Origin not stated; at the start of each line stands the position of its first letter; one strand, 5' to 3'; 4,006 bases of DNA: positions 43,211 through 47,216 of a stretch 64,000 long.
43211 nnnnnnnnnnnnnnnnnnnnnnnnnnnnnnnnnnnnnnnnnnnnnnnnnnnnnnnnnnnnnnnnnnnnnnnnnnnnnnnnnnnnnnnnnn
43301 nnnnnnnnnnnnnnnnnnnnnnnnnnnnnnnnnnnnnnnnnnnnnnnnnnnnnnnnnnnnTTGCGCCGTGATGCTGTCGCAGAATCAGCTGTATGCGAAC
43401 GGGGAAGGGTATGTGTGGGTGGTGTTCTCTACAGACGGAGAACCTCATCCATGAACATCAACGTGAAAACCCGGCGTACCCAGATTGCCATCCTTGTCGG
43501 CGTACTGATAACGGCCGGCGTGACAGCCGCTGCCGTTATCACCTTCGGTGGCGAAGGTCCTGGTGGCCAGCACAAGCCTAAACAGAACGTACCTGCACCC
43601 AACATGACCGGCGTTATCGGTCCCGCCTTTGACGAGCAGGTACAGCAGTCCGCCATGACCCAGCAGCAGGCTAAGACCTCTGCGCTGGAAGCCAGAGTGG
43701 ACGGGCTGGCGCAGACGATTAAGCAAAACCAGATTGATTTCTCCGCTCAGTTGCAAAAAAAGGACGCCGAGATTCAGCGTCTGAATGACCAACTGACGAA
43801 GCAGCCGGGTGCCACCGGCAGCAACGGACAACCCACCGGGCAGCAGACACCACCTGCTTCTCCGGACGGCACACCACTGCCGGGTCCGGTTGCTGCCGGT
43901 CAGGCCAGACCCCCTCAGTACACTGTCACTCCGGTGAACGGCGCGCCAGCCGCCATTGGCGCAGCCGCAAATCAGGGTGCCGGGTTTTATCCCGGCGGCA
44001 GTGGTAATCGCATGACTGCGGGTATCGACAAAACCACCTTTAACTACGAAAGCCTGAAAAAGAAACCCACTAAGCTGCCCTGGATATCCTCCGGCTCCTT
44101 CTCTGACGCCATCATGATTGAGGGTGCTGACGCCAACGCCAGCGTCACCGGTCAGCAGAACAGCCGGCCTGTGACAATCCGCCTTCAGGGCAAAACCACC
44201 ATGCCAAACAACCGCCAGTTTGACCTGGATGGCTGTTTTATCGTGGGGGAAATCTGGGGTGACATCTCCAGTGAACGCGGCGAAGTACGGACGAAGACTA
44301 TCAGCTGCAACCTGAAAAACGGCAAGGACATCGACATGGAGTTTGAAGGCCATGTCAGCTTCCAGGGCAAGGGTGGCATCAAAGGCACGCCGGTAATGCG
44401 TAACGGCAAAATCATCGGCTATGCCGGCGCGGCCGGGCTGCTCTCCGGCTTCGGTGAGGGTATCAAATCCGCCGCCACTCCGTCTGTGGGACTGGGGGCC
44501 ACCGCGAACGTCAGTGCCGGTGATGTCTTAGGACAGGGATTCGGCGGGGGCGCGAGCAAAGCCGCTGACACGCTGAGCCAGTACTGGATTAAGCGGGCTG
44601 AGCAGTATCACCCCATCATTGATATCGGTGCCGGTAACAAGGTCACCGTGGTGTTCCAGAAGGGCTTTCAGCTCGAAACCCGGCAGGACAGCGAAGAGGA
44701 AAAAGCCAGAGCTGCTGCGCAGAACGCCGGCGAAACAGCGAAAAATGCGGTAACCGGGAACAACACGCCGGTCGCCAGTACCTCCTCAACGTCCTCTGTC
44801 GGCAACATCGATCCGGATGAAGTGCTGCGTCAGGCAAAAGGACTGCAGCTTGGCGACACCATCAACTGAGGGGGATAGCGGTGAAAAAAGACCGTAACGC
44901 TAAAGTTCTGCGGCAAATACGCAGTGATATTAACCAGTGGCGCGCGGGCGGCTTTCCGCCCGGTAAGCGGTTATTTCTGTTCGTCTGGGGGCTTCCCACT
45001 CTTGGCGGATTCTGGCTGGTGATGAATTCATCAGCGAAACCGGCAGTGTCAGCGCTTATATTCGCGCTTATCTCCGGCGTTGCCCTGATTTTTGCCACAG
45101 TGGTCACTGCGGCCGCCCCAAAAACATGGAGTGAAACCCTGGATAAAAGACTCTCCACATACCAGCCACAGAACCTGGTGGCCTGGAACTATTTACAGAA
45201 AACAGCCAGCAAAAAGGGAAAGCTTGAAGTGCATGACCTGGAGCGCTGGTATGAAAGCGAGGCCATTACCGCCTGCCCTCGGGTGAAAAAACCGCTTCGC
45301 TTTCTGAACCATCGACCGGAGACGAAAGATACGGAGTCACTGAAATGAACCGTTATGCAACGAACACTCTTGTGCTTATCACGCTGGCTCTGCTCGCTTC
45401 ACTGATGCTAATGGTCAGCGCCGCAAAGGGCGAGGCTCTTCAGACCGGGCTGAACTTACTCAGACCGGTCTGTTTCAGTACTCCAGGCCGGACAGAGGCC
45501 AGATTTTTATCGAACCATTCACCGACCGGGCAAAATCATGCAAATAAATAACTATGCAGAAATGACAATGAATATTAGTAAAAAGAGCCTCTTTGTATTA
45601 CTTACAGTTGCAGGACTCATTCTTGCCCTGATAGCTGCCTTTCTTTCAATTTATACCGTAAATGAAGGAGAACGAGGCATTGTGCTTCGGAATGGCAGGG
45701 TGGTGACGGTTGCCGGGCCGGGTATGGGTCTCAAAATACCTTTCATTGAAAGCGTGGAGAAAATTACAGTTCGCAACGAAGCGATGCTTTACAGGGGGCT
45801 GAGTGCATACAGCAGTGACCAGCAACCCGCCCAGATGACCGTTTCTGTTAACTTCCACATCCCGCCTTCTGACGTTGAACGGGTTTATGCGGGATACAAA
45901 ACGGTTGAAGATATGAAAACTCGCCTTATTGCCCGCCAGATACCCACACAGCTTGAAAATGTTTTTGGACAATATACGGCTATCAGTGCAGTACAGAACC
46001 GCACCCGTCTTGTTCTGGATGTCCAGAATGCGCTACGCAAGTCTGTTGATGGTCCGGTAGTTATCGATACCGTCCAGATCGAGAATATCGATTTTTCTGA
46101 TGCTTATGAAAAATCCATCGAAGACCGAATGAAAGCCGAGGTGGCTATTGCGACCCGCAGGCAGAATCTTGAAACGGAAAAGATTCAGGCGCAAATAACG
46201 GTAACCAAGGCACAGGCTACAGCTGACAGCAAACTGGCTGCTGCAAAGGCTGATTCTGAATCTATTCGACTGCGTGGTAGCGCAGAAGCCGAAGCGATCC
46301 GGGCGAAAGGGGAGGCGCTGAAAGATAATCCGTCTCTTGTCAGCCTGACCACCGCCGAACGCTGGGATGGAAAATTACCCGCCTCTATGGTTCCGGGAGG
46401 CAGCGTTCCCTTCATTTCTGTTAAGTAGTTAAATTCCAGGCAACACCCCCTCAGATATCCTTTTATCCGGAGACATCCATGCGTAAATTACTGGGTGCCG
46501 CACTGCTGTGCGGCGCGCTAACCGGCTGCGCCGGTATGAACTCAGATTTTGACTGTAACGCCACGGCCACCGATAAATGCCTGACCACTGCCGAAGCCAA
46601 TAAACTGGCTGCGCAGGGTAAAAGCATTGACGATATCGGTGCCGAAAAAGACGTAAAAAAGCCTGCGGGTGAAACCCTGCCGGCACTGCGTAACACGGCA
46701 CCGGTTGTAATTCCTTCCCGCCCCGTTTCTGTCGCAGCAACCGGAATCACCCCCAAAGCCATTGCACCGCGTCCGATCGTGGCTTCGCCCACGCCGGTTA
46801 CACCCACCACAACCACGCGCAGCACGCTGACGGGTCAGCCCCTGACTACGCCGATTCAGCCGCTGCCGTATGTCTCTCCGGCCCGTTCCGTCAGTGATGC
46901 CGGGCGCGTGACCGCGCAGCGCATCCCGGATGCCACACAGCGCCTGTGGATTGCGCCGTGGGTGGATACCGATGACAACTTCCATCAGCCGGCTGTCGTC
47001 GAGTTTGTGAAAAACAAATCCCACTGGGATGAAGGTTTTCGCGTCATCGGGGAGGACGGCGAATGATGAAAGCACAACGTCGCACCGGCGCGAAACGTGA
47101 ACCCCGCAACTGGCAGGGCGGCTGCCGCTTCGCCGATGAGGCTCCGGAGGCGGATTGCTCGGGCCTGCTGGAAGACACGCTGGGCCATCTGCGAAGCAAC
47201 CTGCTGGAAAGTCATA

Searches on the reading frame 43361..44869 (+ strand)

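Call 93: search_protein_families(library=pfam, proteins=[window:43361-44869:+], max_evalue=0.01)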
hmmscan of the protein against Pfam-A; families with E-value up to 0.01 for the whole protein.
window:43361-44869:+ (502 aa): 2 families
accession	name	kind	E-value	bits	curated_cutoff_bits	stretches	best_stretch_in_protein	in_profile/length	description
PF03743.19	TrbI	-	9.2e-28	97.8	35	1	242-438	2-188/188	Bacterial conjugation TrbI-like protein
PF21928.1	XLF_CC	-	0.006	16.9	27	0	129-145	29-45/53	XLF protein coiled-coil region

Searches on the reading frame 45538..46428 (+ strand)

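Call 93: search_protein_families(library=pfam, proteins=[window:45538-46428:+], max_evalue=0.01)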
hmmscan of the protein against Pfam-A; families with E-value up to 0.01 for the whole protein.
window:45538-46428:+ (296 aa): 1 family
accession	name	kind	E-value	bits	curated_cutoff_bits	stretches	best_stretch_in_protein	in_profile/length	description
PF01145.31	Band_7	-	2.3e-31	109.6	23.6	1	40-215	2-176/176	SPFH domain / Band 7 family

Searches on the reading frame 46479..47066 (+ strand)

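Call 93: search_protein_families(library=pfam, proteins=[window:46479-47066:+], max_evalue=0.01)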
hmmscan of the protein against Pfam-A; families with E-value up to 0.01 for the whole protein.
window:46479-47066:+ (195 aa): 1 family
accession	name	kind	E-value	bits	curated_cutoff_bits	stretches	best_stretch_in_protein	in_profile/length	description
PF09676.15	TraV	-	1e-07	33.4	21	1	22-183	1-128/128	Type IV conjugative transfer system lipoprotein (TraV)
